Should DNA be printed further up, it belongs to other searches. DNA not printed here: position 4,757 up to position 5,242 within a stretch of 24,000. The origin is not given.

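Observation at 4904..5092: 62-aa ORF mimicking an NHLP leader but lacking a recognisable core peptide or Gly-Gly site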

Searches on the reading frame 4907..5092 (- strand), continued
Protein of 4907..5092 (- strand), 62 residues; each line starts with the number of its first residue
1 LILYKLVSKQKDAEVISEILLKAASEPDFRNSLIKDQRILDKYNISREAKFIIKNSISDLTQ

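Call 53: find_encoding_contigs(protein=P0384, flank=6000, max_places=1)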
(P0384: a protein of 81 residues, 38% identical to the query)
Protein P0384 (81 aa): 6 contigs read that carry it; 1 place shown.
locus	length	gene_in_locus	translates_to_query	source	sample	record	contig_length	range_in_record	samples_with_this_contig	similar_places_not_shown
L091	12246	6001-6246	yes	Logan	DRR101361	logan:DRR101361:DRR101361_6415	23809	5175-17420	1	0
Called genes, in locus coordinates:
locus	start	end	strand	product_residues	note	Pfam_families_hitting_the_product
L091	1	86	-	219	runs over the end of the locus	PF00085:Thioredoxin (faint), PF13728:TraF (faint), PF14595:Thioredoxin_9 (faint), PF13098:Thioredoxin_2 (faint), PF23357:DUF7088 (faint), PF00462:Glutaredoxin, PF13192:Thioredoxin_3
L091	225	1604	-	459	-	PF00528:BPD_transp_1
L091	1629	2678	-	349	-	PF00528:BPD_transp_1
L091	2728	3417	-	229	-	PF07812:TfuA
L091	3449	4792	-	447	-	PF02624:YcaO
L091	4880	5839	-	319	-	PF13593:SBF_like, PF01758:SBF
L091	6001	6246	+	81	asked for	-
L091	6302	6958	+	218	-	-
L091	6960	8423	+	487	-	PF13088:BNR_2 (faint)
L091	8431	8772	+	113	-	PF25213:HVO_A0261_N (weak), PF14947:HTH_45, PF24409:wHTH-PRTase_assc (faint)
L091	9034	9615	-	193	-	PF10604:Polyketide_cyc2, PF03364:Polyketide_cyc, PF08327:AHSA1 (weak)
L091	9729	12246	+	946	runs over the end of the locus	PF04234:CopC, PF05425:CopD, PF13115:YtkA (weak), PF24684:Vgb_lyase, PF08450:SGL (faint), PF07494:Reg_prop (faint), PF24684:Vgb_lyase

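Call 54: find_encoding_contigs(protein=P0380, flank=6000, max_places=1)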
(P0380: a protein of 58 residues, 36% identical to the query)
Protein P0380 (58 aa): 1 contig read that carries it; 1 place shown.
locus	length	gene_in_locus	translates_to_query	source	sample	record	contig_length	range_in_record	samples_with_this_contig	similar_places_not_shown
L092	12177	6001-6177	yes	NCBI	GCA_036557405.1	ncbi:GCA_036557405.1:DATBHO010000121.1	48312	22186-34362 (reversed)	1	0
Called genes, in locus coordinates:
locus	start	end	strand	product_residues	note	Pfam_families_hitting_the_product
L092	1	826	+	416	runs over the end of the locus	PF05221:AdoHcyase, PF02826:2-Hacid_dh_C, PF00670:AdoHcyase_NAD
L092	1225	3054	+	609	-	PF03460:NIR_SIR_ferr, PF01077:NIR_SIR, PF03460:NIR_SIR_ferr, PF01077:NIR_SIR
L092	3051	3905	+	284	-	PF00581:Rhodanese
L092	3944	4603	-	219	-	PF07812:TfuA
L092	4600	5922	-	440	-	PF02624:YcaO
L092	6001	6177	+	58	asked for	-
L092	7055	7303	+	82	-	-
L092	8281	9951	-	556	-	PF03484:B5, PF17759:tRNA_synthFbeta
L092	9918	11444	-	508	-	PF01409:tRNA-synt_2d, PF17759:tRNA_synthFbeta (faint), PF00152:tRNA-synt_2 (faint)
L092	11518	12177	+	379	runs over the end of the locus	PF00579:tRNA-synt_1b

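Call 55: find_encoding_contigs(protein=P0363, flank=6000, max_places=1)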
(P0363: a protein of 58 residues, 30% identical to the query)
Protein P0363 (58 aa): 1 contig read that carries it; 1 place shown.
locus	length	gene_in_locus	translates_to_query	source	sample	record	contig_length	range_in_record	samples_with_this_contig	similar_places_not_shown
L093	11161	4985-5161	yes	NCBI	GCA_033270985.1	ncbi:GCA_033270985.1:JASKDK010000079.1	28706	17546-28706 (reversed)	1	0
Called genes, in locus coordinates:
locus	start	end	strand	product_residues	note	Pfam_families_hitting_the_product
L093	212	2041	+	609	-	PF03460:NIR_SIR_ferr, PF01077:NIR_SIR, PF03460:NIR_SIR_ferr, PF01077:NIR_SIR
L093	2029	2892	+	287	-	PF00581:Rhodanese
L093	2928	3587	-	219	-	PF07812:TfuA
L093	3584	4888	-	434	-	PF02624:YcaO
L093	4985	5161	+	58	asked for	-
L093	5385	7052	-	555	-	PF03484:B5, PF17759:tRNA_synthFbeta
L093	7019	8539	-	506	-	PF01409:tRNA-synt_2d, PF00152:tRNA-synt_2 (faint), PF17759:tRNA_synthFbeta (weak)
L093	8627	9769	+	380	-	PF00579:tRNA-synt_1b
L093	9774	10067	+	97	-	-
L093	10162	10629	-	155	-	PF01467:CTP_transf_like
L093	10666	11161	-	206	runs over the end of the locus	PF05187:Fer4_ETF_QO (faint), PF00037:Fer4 (weak), PF13237:Fer4_10 (weak), PF12838:Fer4_7 (weak)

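Call 62: search_protein_families(library=ncbifam, proteins=[P0029, P0115, P0021, P0295, P0363, P0373, P0384, P0168, P0135], max_evalue=1)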
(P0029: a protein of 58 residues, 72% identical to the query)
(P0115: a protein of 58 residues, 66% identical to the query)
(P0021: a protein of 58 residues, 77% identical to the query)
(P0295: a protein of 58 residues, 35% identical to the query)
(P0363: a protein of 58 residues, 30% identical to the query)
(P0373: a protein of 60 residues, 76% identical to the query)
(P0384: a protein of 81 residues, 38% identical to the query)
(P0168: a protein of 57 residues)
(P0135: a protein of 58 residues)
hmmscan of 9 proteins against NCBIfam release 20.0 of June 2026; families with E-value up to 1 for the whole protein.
P0029 (58 aa): 5 families
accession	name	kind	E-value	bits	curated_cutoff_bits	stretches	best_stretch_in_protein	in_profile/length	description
NF038399.1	NH_RiPP_Os17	domain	8.3e-06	25.8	40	1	11-49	3-43/63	Os1348 family NHLP clan protein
TIGR03793.1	leader_NHLP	domain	8.3e-05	22.4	50.9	1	8-41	3-36/77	NHLP leader peptide family RiPP precursor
TIGR04509.1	mod_pep_NH_fam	subfamily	0.015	15.4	34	1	7-45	3-41/87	NHLP-related RiPP peptide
TIGR04351.1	TOMM_nitrile_2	subfamily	0.042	13.4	65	1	13-42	4-33/48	TIGR04351 family putative TOMM peptide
NF033431.1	cinnamycin_RiPP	subfamily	0.11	13.2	35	1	12-45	2-31/81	cinnamycin family lantibiotic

P0115 (58 aa): 4 families
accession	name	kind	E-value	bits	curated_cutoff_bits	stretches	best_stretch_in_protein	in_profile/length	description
NF038399.1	NH_RiPP_Os17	domain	4.3e-06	26.7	40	1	11-45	3-39/63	Os1348 family NHLP clan protein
TIGR03793.1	leader_NHLP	domain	0.0019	18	50.9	1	8-38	3-33/77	NHLP leader peptide family RiPP precursor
TIGR04509.1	mod_pep_NH_fam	subfamily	0.1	12.7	34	1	7-41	3-37/87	NHLP-related RiPP peptide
TIGR04351.1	TOMM_nitrile_2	subfamily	0.11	12.1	65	1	13-41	4-32/48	TIGR04351 family putative TOMM peptide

P0021 (58 aa): 3 families
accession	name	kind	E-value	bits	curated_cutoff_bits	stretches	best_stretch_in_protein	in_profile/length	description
NF038399.1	NH_RiPP_Os17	domain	0.0006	19.8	40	1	11-49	3-43/63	Os1348 family NHLP clan protein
TIGR03793.1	leader_NHLP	domain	0.0021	17.9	50.9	1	8-41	3-36/77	NHLP leader peptide family RiPP precursor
TIGR04351.1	TOMM_nitrile_2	subfamily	0.0056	16.2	65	1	13-42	4-33/48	TIGR04351 family putative TOMM peptide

P0295 (58 aa): 5 families
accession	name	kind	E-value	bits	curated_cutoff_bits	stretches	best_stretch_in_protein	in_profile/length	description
NF038399.1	NH_RiPP_Os17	domain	8.6e-06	25.8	40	1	9-43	1-37/63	Os1348 family NHLP clan protein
TIGR03793.1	leader_NHLP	domain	0.0019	18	50.9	1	12-38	7-33/77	NHLP leader peptide family RiPP precursor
NF033431.1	cinnamycin_RiPP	subfamily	0.074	13.7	35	1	13-34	3-24/81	cinnamycin family lantibiotic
TIGR01323.1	nitrile_alph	equivalog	0.096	12.2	249.85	1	12-42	42-72/189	nitrile hydratase subunit alpha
TIGR04351.1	TOMM_nitrile_2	subfamily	0.25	10.9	65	1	14-39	5-30/48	TIGR04351 family putative TOMM peptide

P0363 (58 aa): 4 families
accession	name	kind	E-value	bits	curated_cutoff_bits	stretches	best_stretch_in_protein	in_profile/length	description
TIGR03793.1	leader_NHLP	domain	9.4e-05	22.2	50.9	1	10-42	5-37/77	NHLP leader peptide family RiPP precursor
NF038399.1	NH_RiPP_Os17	domain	0.00019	21.5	40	1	12-37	4-29/63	Os1348 family NHLP clan protein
TIGR04351.1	TOMM_nitrile_2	subfamily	0.00033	20.2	65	1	13-41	4-32/48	TIGR04351 family putative TOMM peptide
TIGR04509.1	mod_pep_NH_fam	subfamily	0.036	14.1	34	1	7-41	3-37/87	NHLP-related RiPP peptide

P0373 (60 aa): 6 families
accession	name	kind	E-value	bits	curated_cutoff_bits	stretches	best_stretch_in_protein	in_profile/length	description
NF038399.1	NH_RiPP_Os17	domain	0.00082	19.4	40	1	11-50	2-43/63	Os1348 family NHLP clan protein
TIGR04351.1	TOMM_nitrile_2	subfamily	0.0012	18.4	65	1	13-40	3-30/48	TIGR04351 family putative TOMM peptide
TIGR03793.1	leader_NHLP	domain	0.0089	15.9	50.9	1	12-39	6-33/77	NHLP leader peptide family RiPP precursor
TIGR01323.1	nitrile_alph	equivalog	0.01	15.3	249.85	1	11-44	40-73/189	nitrile hydratase subunit alpha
NF009904.0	PRK13367.1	equivalog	0.043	12.8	412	1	12-51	321-359/426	gallate dioxygenase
NF033431.1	cinnamycin_RiPP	subfamily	0.062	13.9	35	1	13-55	2-40/81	cinnamycin family lantibiotic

P0384 (81 aa): 5 families
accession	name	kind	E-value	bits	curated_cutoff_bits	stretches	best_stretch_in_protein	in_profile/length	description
TIGR03793.1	leader_NHLP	domain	0.0003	20.6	50.9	1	31-68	4-43/77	NHLP leader peptide family RiPP precursor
NF038399.1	NH_RiPP_Os17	domain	0.0015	18.6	40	1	40-62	10-32/63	Os1348 family NHLP clan protein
TIGR04509.1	mod_pep_NH_fam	subfamily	0.027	14.5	34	1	45-68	19-43/87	NHLP-related RiPP peptide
TIGR03795.1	RNP_Burkhold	subfamily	0.052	13.8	41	1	40-61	24-45/114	BMA_0021/BMA_0022 family TOMM bacteriocin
NF033431.1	cinnamycin_RiPP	subfamily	0.21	12.3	35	1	35-56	3-24/81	cinnamycin family lantibiotic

P0168 (57 aa): 3 families
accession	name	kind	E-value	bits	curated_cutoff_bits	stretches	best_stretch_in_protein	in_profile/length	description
TIGR03793.1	leader_NHLP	domain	0.0048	16.7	50.9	1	5-53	4-51/77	NHLP leader peptide family RiPP precursor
TIGR04351.1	TOMM_nitrile_2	subfamily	0.0074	15.8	65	1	13-37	8-32/48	TIGR04351 family putative TOMM peptide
NF038399.1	NH_RiPP_Os17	domain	0.05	13.7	40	1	8-37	4-33/63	Os1348 family NHLP clan protein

P0135 (58 aa): 3 families
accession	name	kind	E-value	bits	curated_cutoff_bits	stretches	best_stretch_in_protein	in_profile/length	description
NF038399.1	NH_RiPP_Os17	domain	1.7e-06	28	40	1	12-52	4-46/63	Os1348 family NHLP clan protein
NF033431.1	cinnamycin_RiPP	subfamily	0.0028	18.3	35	1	12-49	2-35/81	cinnamycin family lantibiotic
TIGR03793.1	leader_NHLP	domain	0.019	14.8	50.9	1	12-43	7-38/77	NHLP leader peptide family RiPP precursor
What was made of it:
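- On NHLP leader peptide family (TIGR03793): Relatives score 15-22 bits (call 62).
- On Os1348 family NHLP-clan protein (NF038399): Scores are 14-28 bits (call 62).
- Closest known: NHLP. Different: Matches only model positions ~3-43 of 77, at 15-22 bits against a cut-off of 50.9 (call 62).
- Closest known: Os1348 family NHLP-clan protein, NF038399. Different: Scores are 14-28 bits against a cut-off of 40 (call 62).
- All curated NHLP cut-offs are missed (call 62).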

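Call 69: find_encoding_contigs(protein=P0145, flank=6000, max_places=1)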
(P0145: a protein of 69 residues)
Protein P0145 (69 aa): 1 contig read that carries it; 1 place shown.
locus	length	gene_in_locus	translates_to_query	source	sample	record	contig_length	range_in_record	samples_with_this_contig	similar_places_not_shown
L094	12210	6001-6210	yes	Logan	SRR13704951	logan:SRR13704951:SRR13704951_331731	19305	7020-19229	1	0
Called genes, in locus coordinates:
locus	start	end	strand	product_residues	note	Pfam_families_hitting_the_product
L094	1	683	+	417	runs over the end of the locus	PF05221:AdoHcyase, PF02826:2-Hacid_dh_C (weak), PF00670:AdoHcyase_NAD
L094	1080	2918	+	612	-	PF03460:NIR_SIR_ferr, PF01077:NIR_SIR, PF03460:NIR_SIR_ferr, PF01077:NIR_SIR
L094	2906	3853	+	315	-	PF00581:Rhodanese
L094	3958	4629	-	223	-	PF07812:TfuA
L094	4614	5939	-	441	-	PF02624:YcaO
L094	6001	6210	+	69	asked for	-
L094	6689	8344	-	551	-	PF03484:B5, PF17759:tRNA_synthFbeta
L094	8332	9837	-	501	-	PF00152:tRNA-synt_2 (faint), PF01409:tRNA-synt_2d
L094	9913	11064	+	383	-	PF00579:tRNA-synt_1b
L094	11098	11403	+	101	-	-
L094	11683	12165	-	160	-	PF01467:CTP_transf_like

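Call 70: find_encoding_contigs(protein=P0355, flank=6000, max_places=1)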
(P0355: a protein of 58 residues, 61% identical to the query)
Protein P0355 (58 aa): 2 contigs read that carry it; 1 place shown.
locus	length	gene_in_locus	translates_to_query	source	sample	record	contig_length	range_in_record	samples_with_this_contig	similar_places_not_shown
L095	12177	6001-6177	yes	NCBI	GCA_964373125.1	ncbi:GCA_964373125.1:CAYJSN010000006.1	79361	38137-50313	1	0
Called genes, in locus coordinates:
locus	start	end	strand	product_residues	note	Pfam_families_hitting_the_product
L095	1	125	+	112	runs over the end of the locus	-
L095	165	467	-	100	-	PF12840:HTH_20 (weak), PF25212:HVO_A0114 (weak), PF01022:HTH_5, PF13412:HTH_24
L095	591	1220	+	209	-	PF00230:MIP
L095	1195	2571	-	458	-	PF12911:OppC_N (weak), PF00528:BPD_transp_1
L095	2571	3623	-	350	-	PF00528:BPD_transp_1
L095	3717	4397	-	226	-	PF07812:TfuA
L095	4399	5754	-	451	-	PF02624:YcaO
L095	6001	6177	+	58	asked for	-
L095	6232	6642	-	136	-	PF01638:HxlR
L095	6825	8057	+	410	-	PF28202:SlaA-like (weak)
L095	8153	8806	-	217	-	-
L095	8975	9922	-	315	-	PF23643:TRAPPC13_C (faint)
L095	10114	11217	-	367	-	PF03193:RsgA_GTPase (faint), PF01926:MMR_HSR1, PF02421:FeoB_N, PF16897:MMR_HSR1_Xtn, PF02824:TGS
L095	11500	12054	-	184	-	-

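Call 71: find_encoding_contigs(protein=P0404, flank=6000, max_places=1)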
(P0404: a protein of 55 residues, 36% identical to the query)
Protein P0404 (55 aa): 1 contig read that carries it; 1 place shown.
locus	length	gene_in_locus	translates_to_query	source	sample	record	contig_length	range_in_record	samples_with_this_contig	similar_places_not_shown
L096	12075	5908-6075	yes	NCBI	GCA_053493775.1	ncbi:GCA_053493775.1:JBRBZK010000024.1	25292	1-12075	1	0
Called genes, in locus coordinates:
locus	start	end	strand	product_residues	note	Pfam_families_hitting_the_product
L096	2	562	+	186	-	?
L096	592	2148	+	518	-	PF00033:Cytochrome_B, PF13631:Cytochrom_B_N_2, PF00032:Cytochrom_B_C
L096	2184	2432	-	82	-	PF01037:AsnC_trans_reg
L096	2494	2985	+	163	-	PF13473:Cupredoxin_1, PF00127:Copper-bind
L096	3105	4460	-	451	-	PF01523:PmbA_TldD_1st, PF19290:PmbA_TldD_2nd, PF19289:PmbA_TldD_3rd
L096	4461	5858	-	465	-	PF01523:PmbA_TldD_1st, PF19290:PmbA_TldD_2nd, PF19289:PmbA_TldD_3rd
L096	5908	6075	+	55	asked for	-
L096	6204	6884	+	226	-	-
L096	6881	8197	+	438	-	PF24316:Tli3 (faint), PF13088:BNR_2 (weak)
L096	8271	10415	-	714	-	PF04851:ResIII, PF00270:DEAD, PF22527:DEXQc_Suv3, PF20470:HTH_61 (faint), PF00271:Helicase_C, PF21280:Helicase_dom4_arc, PF14520:HHH_5, PF12826:HHH_2 (weak), +1 more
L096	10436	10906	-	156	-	-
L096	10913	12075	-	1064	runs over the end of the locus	PF14551:MCM_N, PF17207:MCM_OB, PF00493:MCM, PF14890:Intein_splicing, PF14528:LAGLIDADG_3 (faint), PF00493:MCM, PF17855:MCM_lid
